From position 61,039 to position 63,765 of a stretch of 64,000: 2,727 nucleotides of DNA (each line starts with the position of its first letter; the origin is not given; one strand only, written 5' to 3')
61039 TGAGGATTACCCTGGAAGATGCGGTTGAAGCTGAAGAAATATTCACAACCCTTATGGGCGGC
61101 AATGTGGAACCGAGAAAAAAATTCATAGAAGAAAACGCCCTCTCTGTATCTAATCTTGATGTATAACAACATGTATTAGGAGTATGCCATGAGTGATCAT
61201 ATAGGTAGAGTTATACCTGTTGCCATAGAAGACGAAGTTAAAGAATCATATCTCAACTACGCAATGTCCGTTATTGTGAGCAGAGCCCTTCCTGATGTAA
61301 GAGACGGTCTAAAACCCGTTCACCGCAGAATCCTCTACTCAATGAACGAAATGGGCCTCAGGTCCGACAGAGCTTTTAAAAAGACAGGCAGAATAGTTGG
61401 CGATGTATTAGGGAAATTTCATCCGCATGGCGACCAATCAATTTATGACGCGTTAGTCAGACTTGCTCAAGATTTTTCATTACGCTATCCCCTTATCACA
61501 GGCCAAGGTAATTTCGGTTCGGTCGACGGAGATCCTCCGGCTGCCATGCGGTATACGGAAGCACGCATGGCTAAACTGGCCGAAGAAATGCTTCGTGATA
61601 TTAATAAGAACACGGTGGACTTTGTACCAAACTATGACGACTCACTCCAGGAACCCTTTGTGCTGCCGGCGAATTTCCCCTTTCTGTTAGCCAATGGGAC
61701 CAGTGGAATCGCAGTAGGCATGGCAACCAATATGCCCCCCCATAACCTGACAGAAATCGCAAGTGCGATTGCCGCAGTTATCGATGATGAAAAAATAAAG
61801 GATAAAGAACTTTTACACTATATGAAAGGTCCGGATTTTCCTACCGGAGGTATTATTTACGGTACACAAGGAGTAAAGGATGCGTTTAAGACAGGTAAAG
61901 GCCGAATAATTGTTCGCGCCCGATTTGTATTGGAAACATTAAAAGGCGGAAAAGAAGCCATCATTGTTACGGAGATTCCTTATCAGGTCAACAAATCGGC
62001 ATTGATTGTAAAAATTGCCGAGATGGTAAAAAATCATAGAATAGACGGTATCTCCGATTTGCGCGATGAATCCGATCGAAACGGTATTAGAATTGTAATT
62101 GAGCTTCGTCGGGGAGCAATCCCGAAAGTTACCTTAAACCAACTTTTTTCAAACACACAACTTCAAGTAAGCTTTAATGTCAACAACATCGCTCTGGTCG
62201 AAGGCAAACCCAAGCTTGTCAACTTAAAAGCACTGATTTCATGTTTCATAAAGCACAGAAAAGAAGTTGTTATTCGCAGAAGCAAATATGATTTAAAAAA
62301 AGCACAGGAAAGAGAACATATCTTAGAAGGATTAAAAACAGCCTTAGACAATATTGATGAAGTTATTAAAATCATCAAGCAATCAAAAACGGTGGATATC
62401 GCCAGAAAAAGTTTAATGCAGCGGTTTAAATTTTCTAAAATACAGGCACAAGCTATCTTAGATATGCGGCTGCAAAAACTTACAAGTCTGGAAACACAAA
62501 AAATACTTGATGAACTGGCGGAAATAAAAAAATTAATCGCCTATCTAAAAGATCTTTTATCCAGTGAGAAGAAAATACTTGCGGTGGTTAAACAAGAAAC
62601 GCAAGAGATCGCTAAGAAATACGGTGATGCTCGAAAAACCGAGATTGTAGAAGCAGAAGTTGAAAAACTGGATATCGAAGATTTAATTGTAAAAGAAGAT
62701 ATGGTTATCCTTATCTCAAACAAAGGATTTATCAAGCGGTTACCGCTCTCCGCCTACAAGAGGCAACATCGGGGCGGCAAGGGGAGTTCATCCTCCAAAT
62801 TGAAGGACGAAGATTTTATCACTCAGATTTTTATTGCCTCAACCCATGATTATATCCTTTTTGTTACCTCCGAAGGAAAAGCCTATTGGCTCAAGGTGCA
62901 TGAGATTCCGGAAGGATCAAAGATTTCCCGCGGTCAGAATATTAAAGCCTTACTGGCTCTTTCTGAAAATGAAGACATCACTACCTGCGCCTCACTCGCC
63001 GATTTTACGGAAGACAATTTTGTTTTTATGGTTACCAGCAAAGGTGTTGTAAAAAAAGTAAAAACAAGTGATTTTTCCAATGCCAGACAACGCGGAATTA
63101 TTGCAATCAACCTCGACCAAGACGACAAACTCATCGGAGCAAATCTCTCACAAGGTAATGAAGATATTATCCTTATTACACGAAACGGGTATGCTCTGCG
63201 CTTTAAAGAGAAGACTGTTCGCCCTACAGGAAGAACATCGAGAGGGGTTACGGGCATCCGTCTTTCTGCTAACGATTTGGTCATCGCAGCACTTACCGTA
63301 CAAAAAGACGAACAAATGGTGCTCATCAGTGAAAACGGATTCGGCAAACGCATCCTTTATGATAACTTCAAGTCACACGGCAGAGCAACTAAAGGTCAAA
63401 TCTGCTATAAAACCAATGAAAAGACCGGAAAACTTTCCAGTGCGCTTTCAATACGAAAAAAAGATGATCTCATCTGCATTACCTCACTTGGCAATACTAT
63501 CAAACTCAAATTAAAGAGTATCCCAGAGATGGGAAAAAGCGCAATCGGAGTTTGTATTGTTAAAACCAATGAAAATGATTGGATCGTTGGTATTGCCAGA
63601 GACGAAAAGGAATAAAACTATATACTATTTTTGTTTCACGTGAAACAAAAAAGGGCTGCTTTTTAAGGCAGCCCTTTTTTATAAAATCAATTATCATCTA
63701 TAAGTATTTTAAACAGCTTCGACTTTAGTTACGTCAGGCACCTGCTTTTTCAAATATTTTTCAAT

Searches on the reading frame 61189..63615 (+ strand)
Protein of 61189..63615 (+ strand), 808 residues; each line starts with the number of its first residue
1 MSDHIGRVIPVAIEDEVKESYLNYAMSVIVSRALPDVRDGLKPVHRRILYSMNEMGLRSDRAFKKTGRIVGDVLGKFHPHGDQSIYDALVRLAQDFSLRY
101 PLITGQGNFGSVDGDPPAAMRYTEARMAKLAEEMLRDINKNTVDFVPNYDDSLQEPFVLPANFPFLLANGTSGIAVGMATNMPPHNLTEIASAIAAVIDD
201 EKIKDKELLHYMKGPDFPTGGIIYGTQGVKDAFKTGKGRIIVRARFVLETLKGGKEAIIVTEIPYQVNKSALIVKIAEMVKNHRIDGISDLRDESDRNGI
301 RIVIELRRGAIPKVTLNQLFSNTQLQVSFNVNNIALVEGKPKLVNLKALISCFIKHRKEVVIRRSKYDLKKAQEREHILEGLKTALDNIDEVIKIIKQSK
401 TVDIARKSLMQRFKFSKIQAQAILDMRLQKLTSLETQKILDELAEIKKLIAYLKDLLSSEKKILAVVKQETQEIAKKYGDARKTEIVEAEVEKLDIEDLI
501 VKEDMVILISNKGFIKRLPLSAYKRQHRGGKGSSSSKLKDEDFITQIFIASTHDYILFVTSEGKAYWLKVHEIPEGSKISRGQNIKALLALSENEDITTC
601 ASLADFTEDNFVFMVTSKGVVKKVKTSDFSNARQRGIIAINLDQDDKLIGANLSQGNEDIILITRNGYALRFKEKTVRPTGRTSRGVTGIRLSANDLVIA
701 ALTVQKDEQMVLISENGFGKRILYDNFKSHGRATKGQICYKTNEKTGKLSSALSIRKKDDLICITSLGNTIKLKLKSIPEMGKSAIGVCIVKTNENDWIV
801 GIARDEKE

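Call 84: search_protein_families(library=pfam, proteins=[window:61189-63615:+], max_evalue=0.00001)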
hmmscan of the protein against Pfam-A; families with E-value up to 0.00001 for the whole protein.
window:61189-63615:+ (808 aa): 2 families
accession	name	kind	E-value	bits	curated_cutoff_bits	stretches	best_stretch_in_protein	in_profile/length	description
PF00521.26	DNA_topoisoIV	-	1.6e-168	561.5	31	1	32-470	1-430/432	DNA gyrase/topoisomerase IV, subunit A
PF03989.18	DNA_gyraseA_C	-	4.9e-71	234.4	27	6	658-704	1-47/48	DNA gyrase C-terminal domain, beta-propeller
